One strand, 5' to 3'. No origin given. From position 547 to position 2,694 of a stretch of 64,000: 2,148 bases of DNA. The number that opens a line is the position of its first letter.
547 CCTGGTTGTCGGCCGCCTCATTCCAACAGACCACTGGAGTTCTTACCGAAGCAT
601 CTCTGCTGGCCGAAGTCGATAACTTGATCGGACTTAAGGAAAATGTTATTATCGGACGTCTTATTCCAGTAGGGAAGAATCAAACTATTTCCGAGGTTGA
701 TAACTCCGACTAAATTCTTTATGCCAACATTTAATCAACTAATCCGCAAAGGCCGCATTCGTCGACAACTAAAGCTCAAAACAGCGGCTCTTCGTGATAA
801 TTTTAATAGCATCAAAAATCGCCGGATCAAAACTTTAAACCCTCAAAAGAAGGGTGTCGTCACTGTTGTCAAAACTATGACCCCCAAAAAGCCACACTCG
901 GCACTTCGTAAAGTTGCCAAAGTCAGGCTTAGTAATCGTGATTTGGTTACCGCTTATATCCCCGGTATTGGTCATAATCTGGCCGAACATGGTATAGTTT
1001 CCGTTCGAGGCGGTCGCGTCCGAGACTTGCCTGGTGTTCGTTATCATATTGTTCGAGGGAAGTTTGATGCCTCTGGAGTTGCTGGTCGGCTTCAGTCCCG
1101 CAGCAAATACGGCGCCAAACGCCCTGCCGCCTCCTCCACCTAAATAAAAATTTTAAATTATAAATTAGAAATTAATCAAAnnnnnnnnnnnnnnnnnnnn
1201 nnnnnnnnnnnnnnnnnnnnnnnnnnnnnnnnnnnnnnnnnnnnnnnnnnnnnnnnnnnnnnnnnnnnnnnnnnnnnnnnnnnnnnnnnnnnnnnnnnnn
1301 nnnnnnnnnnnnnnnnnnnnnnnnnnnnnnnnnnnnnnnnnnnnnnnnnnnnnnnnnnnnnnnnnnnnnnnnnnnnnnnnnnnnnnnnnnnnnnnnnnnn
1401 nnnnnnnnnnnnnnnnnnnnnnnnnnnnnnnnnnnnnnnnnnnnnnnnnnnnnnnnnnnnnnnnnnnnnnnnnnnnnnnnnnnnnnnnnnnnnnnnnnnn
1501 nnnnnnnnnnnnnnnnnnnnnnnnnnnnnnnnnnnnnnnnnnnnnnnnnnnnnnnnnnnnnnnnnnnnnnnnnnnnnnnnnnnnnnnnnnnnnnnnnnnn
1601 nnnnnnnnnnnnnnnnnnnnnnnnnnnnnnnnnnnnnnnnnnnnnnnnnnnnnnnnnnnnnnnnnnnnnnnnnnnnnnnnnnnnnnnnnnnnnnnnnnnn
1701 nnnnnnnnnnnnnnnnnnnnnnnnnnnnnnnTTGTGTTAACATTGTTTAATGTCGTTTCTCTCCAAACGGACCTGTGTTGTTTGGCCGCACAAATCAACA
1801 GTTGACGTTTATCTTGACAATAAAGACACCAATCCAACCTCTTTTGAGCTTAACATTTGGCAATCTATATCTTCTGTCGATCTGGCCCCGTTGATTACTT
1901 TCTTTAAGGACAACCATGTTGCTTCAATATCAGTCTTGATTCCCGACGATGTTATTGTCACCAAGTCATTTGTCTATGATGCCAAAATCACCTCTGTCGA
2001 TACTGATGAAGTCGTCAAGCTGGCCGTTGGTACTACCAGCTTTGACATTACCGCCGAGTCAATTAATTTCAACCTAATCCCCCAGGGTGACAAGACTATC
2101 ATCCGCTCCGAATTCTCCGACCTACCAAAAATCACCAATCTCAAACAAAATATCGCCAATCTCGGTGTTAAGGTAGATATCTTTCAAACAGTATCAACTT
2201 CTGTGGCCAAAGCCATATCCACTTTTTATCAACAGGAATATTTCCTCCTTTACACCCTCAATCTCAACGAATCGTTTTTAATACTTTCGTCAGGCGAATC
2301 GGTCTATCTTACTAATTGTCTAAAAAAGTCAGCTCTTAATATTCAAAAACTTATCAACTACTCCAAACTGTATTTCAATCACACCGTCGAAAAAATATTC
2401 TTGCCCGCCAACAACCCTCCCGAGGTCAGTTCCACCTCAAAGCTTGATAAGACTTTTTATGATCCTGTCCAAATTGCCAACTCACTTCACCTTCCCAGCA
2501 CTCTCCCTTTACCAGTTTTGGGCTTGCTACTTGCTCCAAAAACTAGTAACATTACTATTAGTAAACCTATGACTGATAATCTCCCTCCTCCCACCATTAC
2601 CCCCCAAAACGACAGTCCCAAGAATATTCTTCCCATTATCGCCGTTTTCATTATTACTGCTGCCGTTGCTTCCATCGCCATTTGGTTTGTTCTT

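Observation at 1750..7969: dTDP-rhamnose pathway and cell-envelope genes inserted into the str operon between rpsG and fusA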

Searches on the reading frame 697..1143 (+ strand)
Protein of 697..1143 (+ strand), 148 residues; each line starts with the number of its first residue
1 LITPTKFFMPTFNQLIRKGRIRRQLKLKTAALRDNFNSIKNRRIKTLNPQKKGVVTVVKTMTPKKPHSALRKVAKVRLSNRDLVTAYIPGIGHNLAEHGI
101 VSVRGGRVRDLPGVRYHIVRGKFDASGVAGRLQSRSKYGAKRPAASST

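Call 3: search_protein_families(library=pfam, proteins=[window:697-1143:+], max_evalue=0.01)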
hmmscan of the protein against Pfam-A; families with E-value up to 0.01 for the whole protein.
window:697-1143:+ (148 aa): 1 family
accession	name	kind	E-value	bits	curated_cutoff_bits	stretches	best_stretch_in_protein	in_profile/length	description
PF00164.32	Ribosom_S12_S23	-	1.5e-30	105.6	22.3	1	48-143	11-108/110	Ribosomal protein S12/S23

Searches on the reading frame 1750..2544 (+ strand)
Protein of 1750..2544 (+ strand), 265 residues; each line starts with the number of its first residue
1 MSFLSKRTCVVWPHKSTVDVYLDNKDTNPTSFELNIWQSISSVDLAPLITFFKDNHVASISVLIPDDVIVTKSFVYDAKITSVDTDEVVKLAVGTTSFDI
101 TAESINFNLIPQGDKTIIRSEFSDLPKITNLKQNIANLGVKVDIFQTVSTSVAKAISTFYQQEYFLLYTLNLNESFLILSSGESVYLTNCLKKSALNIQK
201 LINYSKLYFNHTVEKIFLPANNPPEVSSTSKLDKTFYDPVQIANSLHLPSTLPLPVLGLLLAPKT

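Call 69: search_protein_representatives(protein=window:1750-2544:+)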
Query: 265 residues. Proteins with E-value up to 0.001 (for the whole library): 34; up to 1e-10: 33; up to 1e-30: 22. The best 34 are listed.
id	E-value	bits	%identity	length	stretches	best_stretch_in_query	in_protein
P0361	1.0e-63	231.6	45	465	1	1-265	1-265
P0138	3.3e-62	226.7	45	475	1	1-258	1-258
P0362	9.2e-62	225.2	42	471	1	3-262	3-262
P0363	2.5e-57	210.7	41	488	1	1-262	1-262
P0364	5.0e-56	206.4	41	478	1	3-264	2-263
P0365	3.2e-53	197.3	38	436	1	2-263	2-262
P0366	2.9e-52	194.1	40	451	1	1-261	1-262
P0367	1.1e-49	185.7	42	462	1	3-261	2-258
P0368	2.6e-49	184.4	39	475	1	4-264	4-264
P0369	2.1e-47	178.2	37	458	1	1-262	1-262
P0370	3.2e-47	177.6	37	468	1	4-262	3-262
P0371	2.2e-46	174.9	37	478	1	1-261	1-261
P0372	1.0e-45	172.6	36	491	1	5-261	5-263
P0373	4.6e-45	170.5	37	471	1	1-259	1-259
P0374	7.0e-44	166.7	35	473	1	10-259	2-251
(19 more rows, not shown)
